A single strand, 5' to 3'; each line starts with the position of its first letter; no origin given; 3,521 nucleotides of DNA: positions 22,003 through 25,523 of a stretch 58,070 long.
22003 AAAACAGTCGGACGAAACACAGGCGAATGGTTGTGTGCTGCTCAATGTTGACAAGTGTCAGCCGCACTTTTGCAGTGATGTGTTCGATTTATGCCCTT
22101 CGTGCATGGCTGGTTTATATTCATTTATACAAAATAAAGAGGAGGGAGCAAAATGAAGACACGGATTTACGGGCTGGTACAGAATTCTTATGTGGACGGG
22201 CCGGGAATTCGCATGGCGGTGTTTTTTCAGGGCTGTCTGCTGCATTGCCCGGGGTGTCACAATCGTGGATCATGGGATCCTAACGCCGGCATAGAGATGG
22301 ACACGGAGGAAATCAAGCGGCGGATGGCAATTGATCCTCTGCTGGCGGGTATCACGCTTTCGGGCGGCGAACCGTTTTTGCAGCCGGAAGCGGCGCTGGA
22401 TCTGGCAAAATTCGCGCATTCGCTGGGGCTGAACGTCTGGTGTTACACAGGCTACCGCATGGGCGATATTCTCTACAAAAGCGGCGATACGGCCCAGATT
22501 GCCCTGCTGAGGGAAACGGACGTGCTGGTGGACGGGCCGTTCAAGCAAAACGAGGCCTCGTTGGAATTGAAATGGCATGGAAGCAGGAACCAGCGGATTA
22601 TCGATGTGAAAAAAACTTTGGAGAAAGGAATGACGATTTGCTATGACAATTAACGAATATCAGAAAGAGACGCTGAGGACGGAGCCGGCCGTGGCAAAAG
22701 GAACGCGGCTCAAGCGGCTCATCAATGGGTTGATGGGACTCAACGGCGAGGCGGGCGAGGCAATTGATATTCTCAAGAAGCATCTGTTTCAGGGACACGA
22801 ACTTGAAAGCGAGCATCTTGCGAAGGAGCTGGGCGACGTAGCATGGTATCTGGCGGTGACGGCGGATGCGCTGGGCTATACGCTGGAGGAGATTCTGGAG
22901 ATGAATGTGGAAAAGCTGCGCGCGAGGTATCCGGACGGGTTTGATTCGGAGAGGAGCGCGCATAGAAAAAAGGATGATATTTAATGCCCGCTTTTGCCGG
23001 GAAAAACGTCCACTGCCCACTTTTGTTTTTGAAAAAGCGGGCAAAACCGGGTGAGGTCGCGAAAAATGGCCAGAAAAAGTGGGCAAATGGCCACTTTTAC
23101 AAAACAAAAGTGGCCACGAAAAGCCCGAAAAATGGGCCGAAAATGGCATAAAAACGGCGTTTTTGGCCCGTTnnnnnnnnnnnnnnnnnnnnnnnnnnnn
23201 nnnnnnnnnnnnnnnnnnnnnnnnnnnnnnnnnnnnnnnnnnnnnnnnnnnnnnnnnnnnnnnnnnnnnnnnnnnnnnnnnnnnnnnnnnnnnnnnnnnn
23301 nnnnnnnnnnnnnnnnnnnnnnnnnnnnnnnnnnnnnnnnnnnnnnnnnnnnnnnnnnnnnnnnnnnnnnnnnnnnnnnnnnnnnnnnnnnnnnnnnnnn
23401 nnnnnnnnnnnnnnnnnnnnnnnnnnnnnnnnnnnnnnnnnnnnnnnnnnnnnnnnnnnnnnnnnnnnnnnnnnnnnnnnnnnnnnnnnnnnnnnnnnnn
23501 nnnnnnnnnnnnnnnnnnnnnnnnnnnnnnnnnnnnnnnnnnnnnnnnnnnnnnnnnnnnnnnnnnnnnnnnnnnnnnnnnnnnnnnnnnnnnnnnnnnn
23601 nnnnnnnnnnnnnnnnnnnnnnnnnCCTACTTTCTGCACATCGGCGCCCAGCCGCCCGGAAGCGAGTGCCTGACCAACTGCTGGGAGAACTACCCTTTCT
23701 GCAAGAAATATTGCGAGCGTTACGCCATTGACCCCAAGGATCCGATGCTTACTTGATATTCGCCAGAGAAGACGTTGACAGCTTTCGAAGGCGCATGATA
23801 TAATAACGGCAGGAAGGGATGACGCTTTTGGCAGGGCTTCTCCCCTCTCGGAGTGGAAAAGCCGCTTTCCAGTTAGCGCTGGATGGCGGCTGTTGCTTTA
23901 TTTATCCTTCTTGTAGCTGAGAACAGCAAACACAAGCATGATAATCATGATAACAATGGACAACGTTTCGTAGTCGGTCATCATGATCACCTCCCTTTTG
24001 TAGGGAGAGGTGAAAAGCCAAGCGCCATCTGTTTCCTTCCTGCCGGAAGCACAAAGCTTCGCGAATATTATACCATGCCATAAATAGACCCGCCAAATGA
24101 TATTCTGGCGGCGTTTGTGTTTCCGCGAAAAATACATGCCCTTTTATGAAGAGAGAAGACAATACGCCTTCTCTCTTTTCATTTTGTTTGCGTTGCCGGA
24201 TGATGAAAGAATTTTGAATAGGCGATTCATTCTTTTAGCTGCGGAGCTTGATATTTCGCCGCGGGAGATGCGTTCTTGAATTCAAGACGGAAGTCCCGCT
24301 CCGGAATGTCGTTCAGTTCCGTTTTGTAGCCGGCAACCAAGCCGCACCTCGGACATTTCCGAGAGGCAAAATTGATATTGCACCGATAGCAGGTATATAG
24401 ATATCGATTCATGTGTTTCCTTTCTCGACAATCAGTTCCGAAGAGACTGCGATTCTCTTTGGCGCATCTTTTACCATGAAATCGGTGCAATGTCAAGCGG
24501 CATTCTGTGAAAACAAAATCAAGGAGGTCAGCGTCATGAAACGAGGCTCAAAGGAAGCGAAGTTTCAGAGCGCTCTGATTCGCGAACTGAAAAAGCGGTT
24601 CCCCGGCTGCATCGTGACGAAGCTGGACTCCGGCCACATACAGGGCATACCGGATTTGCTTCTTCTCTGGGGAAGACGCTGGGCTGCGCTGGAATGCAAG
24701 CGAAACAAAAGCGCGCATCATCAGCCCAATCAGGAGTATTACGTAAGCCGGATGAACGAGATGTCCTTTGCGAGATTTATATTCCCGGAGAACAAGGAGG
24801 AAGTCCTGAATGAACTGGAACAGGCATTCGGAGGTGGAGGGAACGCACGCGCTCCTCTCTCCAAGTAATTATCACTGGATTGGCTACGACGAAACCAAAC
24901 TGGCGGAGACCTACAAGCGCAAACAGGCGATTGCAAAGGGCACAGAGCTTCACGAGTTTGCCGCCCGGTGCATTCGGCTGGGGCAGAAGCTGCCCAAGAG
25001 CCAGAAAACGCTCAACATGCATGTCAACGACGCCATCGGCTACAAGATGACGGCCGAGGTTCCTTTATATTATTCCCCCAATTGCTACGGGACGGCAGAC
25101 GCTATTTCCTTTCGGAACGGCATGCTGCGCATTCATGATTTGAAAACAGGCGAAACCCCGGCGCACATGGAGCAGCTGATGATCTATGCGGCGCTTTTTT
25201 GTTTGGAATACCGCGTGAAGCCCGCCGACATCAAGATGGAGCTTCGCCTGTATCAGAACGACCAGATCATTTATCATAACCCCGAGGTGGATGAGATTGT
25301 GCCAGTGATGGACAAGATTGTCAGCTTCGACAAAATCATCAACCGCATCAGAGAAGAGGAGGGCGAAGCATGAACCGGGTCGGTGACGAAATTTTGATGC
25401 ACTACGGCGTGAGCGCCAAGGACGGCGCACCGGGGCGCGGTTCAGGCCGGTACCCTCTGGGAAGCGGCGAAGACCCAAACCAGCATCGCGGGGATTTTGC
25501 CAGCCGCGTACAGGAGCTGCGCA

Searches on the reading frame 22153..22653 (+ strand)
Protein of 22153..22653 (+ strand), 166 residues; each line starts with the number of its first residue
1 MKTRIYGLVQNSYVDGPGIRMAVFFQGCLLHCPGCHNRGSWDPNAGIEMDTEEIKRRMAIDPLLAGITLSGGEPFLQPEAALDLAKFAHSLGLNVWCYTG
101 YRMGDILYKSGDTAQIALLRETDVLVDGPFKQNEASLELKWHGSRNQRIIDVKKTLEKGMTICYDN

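Call 63: search_protein_families(library=phrogs, proteins=[window:22153-22653:+], max_evalue=0.00001)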
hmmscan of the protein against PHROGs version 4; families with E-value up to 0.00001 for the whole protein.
window:22153-22653:+ (166 aa): 2 families
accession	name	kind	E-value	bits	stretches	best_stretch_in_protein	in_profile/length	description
phrog_626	-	DNA, RNA and nucleotide metabolism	9.2e-37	127.1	1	5-160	3-161/164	anaerobic ribonucleotide reductase small subunit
phrog_2076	-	moron, auxiliary metabolic gene and host takeover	4.6e-13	50.2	1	8-95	21-116/247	QueE-like radical SAM domain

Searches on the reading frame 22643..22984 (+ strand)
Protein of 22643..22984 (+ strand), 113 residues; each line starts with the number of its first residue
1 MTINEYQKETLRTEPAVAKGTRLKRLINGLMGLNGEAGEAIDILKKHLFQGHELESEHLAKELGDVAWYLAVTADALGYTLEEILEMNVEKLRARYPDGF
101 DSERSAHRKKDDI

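Call 63: search_protein_families(library=phrogs, proteins=[window:22643-22984:+], max_evalue=0.00001)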
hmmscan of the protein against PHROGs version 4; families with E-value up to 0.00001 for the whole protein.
window:22643-22984:+ (113 aa): 4 families
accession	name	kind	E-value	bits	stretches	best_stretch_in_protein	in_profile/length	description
phrog_229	-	other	4.4e-44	152.5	1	1-112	248-362/533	MazG-like pyrophosphatase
phrog_22758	-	other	4.1e-20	73.4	1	17-113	121-221/221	MazG-like pyrophosphatase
phrog_37613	-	other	2.2e-07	31.2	1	24-106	291-373/394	MazG-like pyrophosphatase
phrog_16522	-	other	3.9e-06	27.4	1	37-98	89-150/296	MazG-like pyrophosphatase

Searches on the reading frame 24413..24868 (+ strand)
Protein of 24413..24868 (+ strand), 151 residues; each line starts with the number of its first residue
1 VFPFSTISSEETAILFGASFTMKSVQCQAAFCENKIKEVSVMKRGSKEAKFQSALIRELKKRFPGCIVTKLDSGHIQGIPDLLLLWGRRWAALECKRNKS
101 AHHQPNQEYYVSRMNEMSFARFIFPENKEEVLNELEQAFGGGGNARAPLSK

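Call 63: search_protein_families(library=phrogs, proteins=[window:24413-24868:+], max_evalue=0.00001)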
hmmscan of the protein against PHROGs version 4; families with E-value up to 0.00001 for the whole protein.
window:24413-24868:+ (151 aa): 1 family
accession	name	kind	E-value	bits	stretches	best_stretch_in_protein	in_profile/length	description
phrog_93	-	DNA, RNA and nucleotide metabolism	1.7e-16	61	1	39-142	345-445/613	endonuclease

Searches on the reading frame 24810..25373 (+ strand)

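Call 63: search_protein_families(library=phrogs, proteins=[window:24810-25373:+], max_evalue=0.00001)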
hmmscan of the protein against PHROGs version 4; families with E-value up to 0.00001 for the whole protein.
window:24810-25373:+ (187 aa): 2 families
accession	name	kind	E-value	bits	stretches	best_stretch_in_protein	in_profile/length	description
phrog_3953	-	DNA, RNA and nucleotide metabolism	2.3e-80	269.7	1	1-184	1-184/186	exonuclease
phrog_69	-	DNA, RNA and nucleotide metabolism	6.7e-14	52.8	1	8-149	82-270/501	exonuclease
